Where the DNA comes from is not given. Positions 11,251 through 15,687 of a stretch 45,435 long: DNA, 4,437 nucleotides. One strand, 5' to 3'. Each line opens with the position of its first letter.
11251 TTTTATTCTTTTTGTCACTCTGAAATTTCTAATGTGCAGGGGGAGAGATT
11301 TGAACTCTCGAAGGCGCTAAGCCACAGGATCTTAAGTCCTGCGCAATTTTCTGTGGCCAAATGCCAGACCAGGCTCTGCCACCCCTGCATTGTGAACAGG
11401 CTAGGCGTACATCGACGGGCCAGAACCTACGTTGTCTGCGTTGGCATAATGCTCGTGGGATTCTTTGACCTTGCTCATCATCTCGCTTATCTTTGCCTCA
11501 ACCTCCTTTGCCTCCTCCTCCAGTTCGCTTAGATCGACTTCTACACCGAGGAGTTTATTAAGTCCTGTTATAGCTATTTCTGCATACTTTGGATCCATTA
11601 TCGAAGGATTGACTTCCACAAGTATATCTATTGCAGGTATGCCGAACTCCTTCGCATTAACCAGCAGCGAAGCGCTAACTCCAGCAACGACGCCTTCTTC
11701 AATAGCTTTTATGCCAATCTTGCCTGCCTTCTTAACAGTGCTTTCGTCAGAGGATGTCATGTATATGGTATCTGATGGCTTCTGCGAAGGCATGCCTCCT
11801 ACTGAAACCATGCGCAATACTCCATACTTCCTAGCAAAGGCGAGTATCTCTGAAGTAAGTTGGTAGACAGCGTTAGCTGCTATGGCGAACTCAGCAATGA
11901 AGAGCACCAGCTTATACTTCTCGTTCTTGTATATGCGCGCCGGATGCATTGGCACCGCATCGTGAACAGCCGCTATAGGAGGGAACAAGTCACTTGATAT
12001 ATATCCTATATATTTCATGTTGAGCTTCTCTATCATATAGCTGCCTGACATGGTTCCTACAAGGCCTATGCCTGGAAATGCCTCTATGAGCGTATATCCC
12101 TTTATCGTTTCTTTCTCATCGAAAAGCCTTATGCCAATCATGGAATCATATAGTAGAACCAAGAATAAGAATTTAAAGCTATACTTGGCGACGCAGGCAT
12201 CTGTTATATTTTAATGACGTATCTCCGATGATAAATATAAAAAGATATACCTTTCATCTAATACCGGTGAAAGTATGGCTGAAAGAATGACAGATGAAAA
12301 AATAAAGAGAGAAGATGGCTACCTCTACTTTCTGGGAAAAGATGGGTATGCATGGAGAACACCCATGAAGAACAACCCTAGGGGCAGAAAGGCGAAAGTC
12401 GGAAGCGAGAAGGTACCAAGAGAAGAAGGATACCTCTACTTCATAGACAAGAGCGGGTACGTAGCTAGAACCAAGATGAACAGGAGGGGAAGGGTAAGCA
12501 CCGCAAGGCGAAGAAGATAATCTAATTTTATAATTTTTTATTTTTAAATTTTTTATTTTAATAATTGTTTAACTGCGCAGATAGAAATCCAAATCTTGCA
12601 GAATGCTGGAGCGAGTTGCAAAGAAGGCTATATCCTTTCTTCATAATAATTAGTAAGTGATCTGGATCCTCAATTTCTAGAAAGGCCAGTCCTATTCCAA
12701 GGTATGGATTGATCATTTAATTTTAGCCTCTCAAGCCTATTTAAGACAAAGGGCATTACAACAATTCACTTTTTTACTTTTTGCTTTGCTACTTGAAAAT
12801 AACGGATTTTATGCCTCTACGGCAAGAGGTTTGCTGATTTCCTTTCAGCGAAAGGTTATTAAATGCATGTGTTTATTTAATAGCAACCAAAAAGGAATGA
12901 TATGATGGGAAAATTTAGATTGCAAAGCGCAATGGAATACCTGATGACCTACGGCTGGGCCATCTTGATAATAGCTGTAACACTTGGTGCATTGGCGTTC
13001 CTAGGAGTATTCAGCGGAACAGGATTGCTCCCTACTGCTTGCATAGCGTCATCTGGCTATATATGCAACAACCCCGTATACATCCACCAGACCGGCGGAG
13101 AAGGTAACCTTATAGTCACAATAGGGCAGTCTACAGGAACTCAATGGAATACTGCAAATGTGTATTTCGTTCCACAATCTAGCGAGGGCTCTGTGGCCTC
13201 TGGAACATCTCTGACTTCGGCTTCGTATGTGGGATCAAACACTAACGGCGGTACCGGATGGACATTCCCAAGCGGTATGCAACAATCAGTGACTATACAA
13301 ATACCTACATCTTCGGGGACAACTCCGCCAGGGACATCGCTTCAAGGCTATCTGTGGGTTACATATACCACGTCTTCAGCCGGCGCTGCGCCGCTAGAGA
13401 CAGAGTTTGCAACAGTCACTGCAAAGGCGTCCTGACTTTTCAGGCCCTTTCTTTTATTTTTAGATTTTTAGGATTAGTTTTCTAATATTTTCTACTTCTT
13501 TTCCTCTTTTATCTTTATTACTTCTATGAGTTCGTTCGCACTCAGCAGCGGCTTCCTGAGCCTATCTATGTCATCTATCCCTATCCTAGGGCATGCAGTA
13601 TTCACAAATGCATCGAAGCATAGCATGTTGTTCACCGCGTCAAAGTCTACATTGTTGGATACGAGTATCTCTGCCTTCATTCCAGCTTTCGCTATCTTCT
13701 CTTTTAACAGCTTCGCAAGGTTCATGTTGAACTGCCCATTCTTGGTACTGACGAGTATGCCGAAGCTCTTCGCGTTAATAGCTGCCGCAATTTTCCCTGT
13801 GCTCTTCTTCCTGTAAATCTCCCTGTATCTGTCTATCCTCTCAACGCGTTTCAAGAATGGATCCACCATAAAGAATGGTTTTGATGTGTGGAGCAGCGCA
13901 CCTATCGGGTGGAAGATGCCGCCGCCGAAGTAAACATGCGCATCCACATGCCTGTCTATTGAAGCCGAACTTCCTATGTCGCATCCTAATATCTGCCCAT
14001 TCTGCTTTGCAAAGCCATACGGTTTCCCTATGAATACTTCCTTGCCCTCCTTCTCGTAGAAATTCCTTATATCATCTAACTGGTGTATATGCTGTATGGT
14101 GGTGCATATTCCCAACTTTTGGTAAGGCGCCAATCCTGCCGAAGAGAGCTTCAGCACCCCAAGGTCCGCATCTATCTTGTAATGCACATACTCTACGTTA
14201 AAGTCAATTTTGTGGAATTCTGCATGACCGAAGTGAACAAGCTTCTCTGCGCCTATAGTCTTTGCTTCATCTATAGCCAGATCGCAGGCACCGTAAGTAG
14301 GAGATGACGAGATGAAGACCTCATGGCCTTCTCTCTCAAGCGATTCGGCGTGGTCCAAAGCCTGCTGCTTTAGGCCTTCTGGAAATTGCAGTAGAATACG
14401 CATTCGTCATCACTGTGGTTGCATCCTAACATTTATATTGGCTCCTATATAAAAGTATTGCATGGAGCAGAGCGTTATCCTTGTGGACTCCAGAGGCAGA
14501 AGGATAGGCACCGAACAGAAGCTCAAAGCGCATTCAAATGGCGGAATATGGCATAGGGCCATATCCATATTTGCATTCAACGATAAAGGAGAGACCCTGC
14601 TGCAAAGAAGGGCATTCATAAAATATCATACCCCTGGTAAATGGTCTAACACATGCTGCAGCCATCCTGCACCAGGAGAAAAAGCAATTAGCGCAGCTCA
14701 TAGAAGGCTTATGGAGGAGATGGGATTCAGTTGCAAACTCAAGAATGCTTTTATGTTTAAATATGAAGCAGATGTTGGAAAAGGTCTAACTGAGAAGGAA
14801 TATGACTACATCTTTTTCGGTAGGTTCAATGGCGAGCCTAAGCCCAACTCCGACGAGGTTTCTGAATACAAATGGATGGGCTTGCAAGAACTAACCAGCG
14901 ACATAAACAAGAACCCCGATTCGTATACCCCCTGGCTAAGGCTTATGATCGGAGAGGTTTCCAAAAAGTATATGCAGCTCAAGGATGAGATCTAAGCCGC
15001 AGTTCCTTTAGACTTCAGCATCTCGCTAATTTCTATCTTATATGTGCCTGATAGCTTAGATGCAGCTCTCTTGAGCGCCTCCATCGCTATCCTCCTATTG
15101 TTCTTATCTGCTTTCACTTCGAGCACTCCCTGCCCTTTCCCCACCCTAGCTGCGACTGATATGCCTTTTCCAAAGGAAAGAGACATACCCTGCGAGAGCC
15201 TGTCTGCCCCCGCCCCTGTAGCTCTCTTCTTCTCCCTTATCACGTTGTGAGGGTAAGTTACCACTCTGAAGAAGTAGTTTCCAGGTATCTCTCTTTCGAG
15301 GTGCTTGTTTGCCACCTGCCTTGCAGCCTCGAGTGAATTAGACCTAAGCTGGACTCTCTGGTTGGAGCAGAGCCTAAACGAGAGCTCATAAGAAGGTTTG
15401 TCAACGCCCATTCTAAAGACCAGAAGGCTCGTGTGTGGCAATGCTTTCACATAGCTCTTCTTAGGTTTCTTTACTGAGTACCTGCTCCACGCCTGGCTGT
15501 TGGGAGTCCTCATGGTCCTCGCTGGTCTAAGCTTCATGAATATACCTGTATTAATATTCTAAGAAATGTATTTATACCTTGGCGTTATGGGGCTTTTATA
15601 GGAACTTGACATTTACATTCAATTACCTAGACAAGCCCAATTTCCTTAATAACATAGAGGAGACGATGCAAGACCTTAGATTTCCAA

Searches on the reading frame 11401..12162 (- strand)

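Call 11: search_protein_families(library=pfam, proteins=[window:11401-12162:-], max_evalue=0.001)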
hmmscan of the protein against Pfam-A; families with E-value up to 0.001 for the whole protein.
window:11401-12162:- (253 aa): 1 family
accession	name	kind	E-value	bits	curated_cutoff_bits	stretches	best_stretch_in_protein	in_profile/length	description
PF09754.15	PAC2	-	1.7e-42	146.1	25.8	1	25-229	1-215/215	PAC2 family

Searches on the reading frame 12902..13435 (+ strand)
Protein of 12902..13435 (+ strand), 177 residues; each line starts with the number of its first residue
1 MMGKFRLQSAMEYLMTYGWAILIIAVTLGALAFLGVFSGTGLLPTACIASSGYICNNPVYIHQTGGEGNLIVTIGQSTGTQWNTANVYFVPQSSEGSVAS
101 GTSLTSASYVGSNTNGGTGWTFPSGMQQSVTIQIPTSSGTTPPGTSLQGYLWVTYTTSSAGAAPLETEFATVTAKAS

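Call 8: search_protein_families(library=ncbifam, proteins=[window:12902-13435:+], max_evalue=0.1)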
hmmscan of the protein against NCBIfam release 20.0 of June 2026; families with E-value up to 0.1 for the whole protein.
window:12902-13435:+ (177 aa): 0 families

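Call 11: search_protein_families(library=pfam, proteins=[window:12902-13435:+], max_evalue=0.001)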
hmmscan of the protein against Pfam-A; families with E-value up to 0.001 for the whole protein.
window:12902-13435:+ (177 aa): 0 families

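Call 21: search_protein_families(library=pfam, proteins=[window:12902-13435:+], max_evalue=10)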
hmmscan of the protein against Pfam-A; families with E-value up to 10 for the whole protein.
window:12902-13435:+ (177 aa): 0 families

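Call 55: search_protein_families(library=pfam, proteins=[window:12902-13435:+], max_evalue=1)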
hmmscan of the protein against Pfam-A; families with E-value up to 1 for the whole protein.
window:12902-13435:+ (177 aa): 0 families

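Call 59: search_protein_families(library=phrogs, proteins=[window:12902-13435:+], max_evalue=0.1)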
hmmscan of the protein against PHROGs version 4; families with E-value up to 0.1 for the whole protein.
window:12902-13435:+ (177 aa): 0 families

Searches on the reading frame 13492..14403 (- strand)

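Call 11: search_protein_families(library=pfam, proteins=[window:13492-14403:-], max_evalue=0.001)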
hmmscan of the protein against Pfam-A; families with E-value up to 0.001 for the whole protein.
window:13492-14403:- (303 aa): 1 family
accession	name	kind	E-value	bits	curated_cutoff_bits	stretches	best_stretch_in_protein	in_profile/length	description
PF01866.22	Diphthamide_syn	-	1.3e-69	235.4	33.2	1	7-297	1-293/302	Putative diphthamide synthesis protein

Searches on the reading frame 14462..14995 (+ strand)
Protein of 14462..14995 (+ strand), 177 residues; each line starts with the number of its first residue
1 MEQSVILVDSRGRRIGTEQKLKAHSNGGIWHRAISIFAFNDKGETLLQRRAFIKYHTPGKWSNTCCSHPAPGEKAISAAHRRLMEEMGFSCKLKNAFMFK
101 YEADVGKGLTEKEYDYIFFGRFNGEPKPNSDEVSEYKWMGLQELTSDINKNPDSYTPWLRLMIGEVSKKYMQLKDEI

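Call 11: search_protein_families(library=pfam, proteins=[window:14462-14995:+], max_evalue=0.001)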
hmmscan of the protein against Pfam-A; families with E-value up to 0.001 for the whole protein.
window:14462-14995:+ (177 aa): 1 family
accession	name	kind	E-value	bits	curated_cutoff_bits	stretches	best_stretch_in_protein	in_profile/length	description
PF00293.34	NUDIX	-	5.2e-23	82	21.1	1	31-158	3-133/134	NUDIX domain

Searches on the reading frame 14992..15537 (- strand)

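Call 11: search_protein_families(library=pfam, proteins=[window:14992-15537:-], max_evalue=0.001)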
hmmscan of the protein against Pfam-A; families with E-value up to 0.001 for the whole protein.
window:14992-15537:- (181 aa): 1 family
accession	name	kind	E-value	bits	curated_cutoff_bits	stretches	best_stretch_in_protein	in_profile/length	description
PF00252.24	Ribosomal_L16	-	2.3e-23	83.1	27.9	1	21-168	5-131/132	Ribosomal protein L16p/L10e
